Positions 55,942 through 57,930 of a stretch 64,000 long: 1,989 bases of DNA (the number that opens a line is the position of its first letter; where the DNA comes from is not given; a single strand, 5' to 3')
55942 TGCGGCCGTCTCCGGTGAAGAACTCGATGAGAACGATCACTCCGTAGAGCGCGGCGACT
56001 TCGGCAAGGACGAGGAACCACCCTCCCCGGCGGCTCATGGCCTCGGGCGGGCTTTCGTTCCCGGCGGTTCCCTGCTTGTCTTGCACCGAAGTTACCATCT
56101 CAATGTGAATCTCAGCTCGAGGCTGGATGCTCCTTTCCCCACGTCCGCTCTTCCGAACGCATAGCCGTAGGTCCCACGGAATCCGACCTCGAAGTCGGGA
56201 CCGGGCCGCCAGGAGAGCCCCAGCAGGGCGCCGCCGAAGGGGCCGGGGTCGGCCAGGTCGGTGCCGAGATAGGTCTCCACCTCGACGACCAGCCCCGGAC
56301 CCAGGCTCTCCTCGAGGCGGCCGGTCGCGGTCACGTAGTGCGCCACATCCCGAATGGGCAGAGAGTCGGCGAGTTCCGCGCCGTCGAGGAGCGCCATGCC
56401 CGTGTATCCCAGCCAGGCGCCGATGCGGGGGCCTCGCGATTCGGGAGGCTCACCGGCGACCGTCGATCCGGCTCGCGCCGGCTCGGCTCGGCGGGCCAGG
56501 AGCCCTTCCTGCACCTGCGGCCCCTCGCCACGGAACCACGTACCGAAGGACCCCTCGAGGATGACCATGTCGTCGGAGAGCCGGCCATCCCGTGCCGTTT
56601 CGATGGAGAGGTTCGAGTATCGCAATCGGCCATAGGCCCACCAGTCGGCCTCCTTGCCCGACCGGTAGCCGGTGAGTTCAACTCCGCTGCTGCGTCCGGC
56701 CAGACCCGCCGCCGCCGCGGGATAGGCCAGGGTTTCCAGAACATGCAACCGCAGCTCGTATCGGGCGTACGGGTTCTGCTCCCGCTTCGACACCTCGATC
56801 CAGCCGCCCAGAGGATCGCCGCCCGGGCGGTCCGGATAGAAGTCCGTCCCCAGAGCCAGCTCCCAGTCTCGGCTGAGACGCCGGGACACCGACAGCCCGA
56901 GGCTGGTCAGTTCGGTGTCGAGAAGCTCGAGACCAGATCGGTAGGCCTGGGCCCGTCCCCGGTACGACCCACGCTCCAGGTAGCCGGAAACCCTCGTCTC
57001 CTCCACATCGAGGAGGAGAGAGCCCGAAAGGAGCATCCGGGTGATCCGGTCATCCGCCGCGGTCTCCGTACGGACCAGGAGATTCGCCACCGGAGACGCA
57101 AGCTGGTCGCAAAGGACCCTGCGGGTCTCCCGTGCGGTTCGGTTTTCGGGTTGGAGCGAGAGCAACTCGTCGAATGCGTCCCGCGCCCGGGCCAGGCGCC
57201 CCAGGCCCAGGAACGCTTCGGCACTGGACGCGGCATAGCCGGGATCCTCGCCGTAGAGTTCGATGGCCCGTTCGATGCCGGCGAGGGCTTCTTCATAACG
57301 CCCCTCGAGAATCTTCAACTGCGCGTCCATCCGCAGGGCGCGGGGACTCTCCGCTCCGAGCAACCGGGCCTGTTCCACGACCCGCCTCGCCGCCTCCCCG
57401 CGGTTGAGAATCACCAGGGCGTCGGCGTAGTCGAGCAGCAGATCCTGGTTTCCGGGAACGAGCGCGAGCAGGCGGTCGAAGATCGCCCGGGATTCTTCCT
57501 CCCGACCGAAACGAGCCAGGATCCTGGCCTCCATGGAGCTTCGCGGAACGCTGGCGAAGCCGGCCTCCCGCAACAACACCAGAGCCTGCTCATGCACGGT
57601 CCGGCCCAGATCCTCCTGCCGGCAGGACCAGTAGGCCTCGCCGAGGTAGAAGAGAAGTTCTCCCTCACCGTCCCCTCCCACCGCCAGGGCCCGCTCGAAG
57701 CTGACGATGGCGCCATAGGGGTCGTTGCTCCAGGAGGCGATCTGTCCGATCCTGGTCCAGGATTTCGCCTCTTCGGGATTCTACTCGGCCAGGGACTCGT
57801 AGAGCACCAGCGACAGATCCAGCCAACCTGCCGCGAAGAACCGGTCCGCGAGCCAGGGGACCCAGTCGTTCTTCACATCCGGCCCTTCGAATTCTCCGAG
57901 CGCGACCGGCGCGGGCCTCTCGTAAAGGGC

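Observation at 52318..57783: Two independent in-frame amber (TAG) codons interrupt pelF and pelB in otherwise intact frames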

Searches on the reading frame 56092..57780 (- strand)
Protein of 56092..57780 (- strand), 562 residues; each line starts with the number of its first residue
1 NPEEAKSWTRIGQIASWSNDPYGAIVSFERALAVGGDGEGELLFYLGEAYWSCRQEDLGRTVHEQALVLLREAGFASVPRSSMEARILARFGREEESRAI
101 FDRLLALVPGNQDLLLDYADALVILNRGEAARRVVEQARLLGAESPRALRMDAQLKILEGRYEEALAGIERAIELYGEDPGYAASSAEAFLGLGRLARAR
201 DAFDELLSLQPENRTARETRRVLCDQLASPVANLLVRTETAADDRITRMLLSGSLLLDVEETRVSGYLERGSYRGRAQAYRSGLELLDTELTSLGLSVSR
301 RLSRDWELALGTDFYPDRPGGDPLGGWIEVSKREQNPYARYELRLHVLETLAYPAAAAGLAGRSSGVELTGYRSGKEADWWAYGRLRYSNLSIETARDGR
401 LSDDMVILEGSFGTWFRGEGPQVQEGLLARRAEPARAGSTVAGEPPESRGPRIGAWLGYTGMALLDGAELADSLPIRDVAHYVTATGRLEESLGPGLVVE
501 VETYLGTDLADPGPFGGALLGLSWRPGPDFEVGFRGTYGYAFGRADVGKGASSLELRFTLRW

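Call 9: search_protein_families(library=pfam, proteins=[window:56092-57780:-])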
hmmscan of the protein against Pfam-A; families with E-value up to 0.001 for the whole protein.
window:56092-57780:- (562 aa): 10 families
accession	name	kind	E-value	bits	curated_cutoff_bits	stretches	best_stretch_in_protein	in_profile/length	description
PF13428.12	TPR_14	-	3.1e-11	43.2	23.5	0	85-120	8-43/44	Tetratricopeptide repeat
PF07719.23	TPR_2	-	4.1e-11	42.5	27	0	187-213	8-34/34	Tetratricopeptide repeat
PF14559.12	TPR_19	-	9.2e-11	42.4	25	1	92-154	5-67/68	Tetratricopeptide repeat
PF23914.1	TPR_CcmH_CycH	-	1.6e-08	35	42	0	85-177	57-152/158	Cytochrome c-type biogenesis protein H TPR domain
PF00515.34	TPR_1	-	3.2e-08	33.5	27.8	0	5-33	1-29/34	Tetratricopeptide repeat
PF13432.12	TPR_16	-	1.4e-06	29.1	32.7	0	160-212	11-63/65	Tetratricopeptide repeat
PF13181.12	TPR_8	-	3.6e-06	27.1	25.7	0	187-213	8-34/34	Tetratricopeptide repeat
PF13424.12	TPR_12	-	1.1e-05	26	30.1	0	154-205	11-63/77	Tetratricopeptide repeat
PF13371.12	TPR_9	-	0.00037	20.9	35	0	159-223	8-72/73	Tetratricopeptide repeat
PF13174.12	TPR_6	-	0.00041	21.3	26.3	0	187-212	7-32/33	Tetratricopeptide repeat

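Call 43: search_protein_families(library=ncbifam, proteins=[window:56092-57780:-], max_evalue=0.01)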
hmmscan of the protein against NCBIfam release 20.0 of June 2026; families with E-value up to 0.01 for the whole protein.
window:56092-57780:- (562 aa): 7 families
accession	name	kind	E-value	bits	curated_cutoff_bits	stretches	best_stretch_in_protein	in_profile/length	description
TIGR02917.1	PEP_TPR_lipo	equivalog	1e-10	40.2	312.2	1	37-216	122-297/899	XrtA/PEP-CTERM system TPR-repeat protein PrsT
NF052415.1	T3SS_chap_SctY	equivalog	2e-07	31.5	70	1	111-208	5-105/106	type III secretion apparatus assembly chaperone SctY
TIGR02552.1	LcrH_SycD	equivalog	2.4e-06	27.3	104.8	1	92-185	32-125/136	SycD/LcrH family type III secretion system chaperone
TIGR03939.1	PGA_TPR_OMP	equivalog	0.00024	19.4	366.65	1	87-179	404-496/800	poly-beta-1,6 N-acetyl-D-glucosamine export porin PgaA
TIGR00540.1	TPR_hemY_coli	hypoth_equivalog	0.00071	18.4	142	1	84-221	231-367/385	heme biosynthesis-associated TPR protein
TIGR02521.1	type_IV_pilW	equivalog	0.0032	17.1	154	0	159-215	44-100/234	type IV pilus biogenesis/stability protein PilW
NF040959.1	MamA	equivalog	0.006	16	200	0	87-213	46-172/204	magnetosome protein MamA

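Call 44: search_solved_structures(query=window:56092-57780:-, max_evalue=0.1)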
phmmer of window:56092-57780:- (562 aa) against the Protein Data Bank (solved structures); distinct sequences matched with E-value up to 0.1: 4.
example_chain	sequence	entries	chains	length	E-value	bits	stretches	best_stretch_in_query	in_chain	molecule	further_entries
8ump_A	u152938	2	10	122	1.8e-06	30.1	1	158-221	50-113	T33-ml35-redesigned-TPR-domain-fold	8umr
5fzr_A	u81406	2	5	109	0.0094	17.8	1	81-176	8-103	DESIGNED TPR PROTEIN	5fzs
5fzq_A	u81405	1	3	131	0.011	17.6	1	81-177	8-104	DESIGNED TPR PROTEIN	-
11kc_A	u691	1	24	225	0.098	14.5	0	124-226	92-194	Designed nanoparticle O43-TM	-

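Call 54: search_solved_structures(query=A2, max_evalue=1)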
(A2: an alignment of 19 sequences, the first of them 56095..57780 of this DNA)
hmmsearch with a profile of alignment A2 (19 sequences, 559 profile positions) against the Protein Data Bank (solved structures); distinct sequences matched with E-value up to 1: 274 (the best 60 are shown).
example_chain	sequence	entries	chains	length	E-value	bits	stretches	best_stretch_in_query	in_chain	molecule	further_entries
9qhb_A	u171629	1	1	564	3.3e-49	171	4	1-217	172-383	Engineered tetratricopeptide repeat protein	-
9qhc_A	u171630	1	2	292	3.8e-30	108.1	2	1-220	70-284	Engineered tetratricopeptide repeat protein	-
8bu0_A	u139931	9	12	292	6e-29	104.1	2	2-218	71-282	Consensus tetratricopeptide repeat protein | Crystal structure of an 8-repeat consensus TPR superhelix with Zinc. | Monomer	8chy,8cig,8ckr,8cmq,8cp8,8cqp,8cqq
7yea_A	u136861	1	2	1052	3.7e-25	91.6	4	96-217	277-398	UDP-N-acetylglucosamine--peptide N-acetylglucosaminyltransferase 110 kDa subunit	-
7ntf_A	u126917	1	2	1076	3.7e-25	91.6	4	97-216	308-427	Isoform 1 of UDP-N-acetylglucosamine--peptide N-acetylglucosaminyltransferase 110 kDa subu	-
7yeh_B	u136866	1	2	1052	3.9e-25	91.6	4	97-217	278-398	UDP-N-acetylglucosamine--peptide N-acetylglucosaminyltransferase 110 kDa subunit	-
1w3b_A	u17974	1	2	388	1.8e-22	82.8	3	96-217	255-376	UDP-N-ACETYLGLUCOSAMINE--PEPTIDE N-ACETYLGLUCOSAMINYLTRANSFERASE 110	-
6eou_A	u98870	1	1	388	9.6e-22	80.4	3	97-217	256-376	UDP-N-acetylglucosamine--peptide N-acetylglucosaminyltransferase 110 kDa subunit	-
6b85_J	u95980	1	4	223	6.6e-18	67.7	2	124-216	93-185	TMHC4_R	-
7rqf_A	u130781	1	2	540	1.5e-17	66.5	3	125-225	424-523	TPR repeat-containing protein PA4667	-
9gzg_A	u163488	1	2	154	1.6e-17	66.4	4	158-220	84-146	Engineered CTPR protein with glutamic acids for conductivity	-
8sxe_C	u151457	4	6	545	2.2e-17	66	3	125-224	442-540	TPR repeat-containing protein PA4667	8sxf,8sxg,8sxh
7obi_A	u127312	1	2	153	8.2e-17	64.1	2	126-221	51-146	CTPR-rv4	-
8far_A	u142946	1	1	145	3.1e-16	62.2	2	124-219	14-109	I432-1-CC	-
8fwd_1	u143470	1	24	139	1.2e-15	60.3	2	124-218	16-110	O43-rpxdoc-EK1_B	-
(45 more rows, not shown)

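Call 65: predict_structure(alignment_id=A4)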
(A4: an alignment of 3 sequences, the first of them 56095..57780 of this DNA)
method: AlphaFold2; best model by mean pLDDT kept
length: 562 residues; sequences in the alignment: 3
mean_pLDDT: 60.0   pTM: 0.45
mean pLDDT of the five models: 60.0, 59.7, 56.1, 52.9, 48.1
residues with pLDDT >= 90: 52; 70-90: 143; 50-70: 164; < 50: 203
segments of 3 or more residues with pLDDT < 50: 225-300, 315-323, 337-339, 350-362, 382-384, 390-402, 418-450, 467-478, 527-533, 540-551, 553-562
pLDDT, mean of each block of 10 residues (from residue 1): 73 65 86 77 89 87 91 74 92 94 90 89 88 87 76 84 89 86 85 66 82 76 49 34 33 33 30 25 24 42 53 46 53 55 57 34 50 53 51 39 51 51 32 25 34 56 50 42 60 62 64 63 53 52 41 42 32
secondary structure, 60 per line:
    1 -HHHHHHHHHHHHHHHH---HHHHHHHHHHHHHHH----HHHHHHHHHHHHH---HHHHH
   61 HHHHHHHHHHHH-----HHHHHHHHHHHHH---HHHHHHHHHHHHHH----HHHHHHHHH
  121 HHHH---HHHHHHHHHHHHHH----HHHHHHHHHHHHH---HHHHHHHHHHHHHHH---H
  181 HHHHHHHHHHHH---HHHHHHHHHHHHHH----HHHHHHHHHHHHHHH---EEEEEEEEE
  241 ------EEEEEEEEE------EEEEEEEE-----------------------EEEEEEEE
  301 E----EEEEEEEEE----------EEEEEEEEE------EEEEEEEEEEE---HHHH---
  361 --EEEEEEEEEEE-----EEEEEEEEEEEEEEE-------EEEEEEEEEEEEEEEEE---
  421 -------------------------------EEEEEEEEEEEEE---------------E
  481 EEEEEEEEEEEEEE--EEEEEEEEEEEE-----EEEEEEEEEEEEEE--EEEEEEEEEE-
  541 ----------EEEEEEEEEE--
elements in order: H2-17 H21-35 H40-52 H56-72 H78-90 H94-107 H112-124 H128-141 H146-158 H162-176 H180-192 H196-209 H214-228 E232-240 E247-255 E262-269 E293-301 E306-314 E325-333 E340-350 H354-357 E363-373 E379-393 E401-417 E452-464 E480-494 E497-508 E514-527 E530-539 E551-560

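Call 67: fold_search(model_id=the predicted structure, library=pdb)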
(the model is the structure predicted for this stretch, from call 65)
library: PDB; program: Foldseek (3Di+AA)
matches with E <= 10: 1356; with E <= 0.001: 208
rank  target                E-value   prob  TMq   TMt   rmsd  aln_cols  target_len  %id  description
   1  8chy                  2.9e-07  1.00  0.24  0.45  11.3       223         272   19  Crystal structure of an 8-repeat consensus TPR superhelix with Zinc. (released 2024-02-21)
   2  9qhc_B                4.0e-07  1.00  0.25  0.48  10.4       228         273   19  Crystal structure of 8-repeat CTPR protein with eliminated coordination sites (released 2025-10-22)
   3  9b8a                  5.4e-07  1.00  0.25  0.25  20.7       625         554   10  Cryo-EM structure of E. coli cellulose synthase subunit C (released 2025-02-19)
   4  9qhb                  1.8e-06  1.00  0.24  0.47  10.5       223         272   18  Crystal structure of 16-repeat CTPR protein with eliminated coordination sites (released 2025-10-22)
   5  9b8h_A                2.4e-06  1.00  0.27  0.26  22.1       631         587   12  Cryo-EM structure of E. coli cellulose synthase subunit C with cellotetraose (released 2025-02-19)
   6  9qhc_A                2.5e-06  1.00  0.24  0.47  10.4       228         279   19  Crystal structure of 8-repeat CTPR protein with eliminated coordination sites (released 2025-10-22)
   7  8dti_A                2.9e-06  1.00  0.25  0.22  12.0       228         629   16  Cryo-EM structure of Arabidopsis SPY in complex with GDP-fucose (released 2023-03-08)
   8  1w3b_A                3.7e-06  1.00  0.26  0.36   7.5       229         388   20  The superhelical TPR domain of O-linked GlcNAc transferase reveals structural similarities to importin alpha. (released 2004-09-09)
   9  6eou                  4.4e-06  1.00  0.24  0.37  10.8       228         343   17  O-GlcNAc transferase TPR domain with the intellectual disability associated mutation L254F (released 2018-05-09)
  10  8a3t_F                6.3e-06  1.00  0.23  0.26   9.2       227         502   22  S. cerevisiae APC/C-Cdh1 complex (released 2022-08-31)
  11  9h80_M                7.9e-06  1.00  0.33  0.45  15.7       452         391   16  Structure of the outer membrane exopolysaccharide transporter PelBC (released 2025-06-11)
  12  1w3b_B                8.3e-06  1.00  0.24  0.36   9.9       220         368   18  The superhelical TPR domain of O-linked GlcNAc transferase reveals structural similarities to importin alpha. (released 2004-09-09)
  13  5dse_C                1.6e-05  1.00  0.28  0.23   6.5       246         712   17  Crystal Structure of the TTC7B/Hyccin Complex (released 2015-12-02)
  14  9rtt_Q                2.0e-05  1.00  0.27  0.19   7.4       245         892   15  Activated Elongation Complex with IWS1 and ELOF1 (released 2025-09-03)
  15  4r7s                  2.1e-05  1.00  0.22  0.46   9.8       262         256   16  Crystal structure of a tetratricopeptide repeat protein (PARMER_03812) from Parabacteroides merdae ATCC 43184 at 2.39 A  (released 2014-10-01)
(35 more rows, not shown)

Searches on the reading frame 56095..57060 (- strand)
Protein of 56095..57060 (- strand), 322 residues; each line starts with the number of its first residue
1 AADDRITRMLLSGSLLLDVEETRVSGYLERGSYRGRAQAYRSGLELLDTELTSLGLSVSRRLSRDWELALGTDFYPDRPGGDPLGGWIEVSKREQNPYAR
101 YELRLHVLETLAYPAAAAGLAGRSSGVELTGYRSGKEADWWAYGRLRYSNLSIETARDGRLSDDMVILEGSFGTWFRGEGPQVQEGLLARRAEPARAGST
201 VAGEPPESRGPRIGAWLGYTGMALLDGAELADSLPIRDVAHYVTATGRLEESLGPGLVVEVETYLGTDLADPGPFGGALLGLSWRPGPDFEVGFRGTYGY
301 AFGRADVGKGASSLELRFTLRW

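Call 56: search_solved_structures(query=A3, max_evalue=10)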
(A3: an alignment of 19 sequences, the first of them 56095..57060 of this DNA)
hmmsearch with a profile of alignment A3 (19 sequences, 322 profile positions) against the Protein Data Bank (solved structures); distinct sequences matched with E-value up to 10: 5.
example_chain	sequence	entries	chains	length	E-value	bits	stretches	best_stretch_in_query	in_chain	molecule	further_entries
4ymg_A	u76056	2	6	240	0.29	13.4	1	8-63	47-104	Putative SAM-dependent O-methyltranferase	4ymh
4qvk_A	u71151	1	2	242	0.3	13.4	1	8-63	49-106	PaMTH1 Methyltransferase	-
6dks_D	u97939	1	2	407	0.73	12.1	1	95-206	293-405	Maltose/maltodextrin-binding periplasmic protein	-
4rwf_A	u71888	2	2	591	0.74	12.1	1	95-185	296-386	Maltose transporter subunit, Receptor activity-modifying protein 2, Calcitonin gene-relate | Maltose/maltodextrin-binding periplasmic protein,Receptor activity-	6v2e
9w97_A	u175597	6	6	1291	1.1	11.6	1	95-210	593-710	GFP,Maltose/maltodextrin-binding periplasmic protein,Sodium- and chloride-dependent betain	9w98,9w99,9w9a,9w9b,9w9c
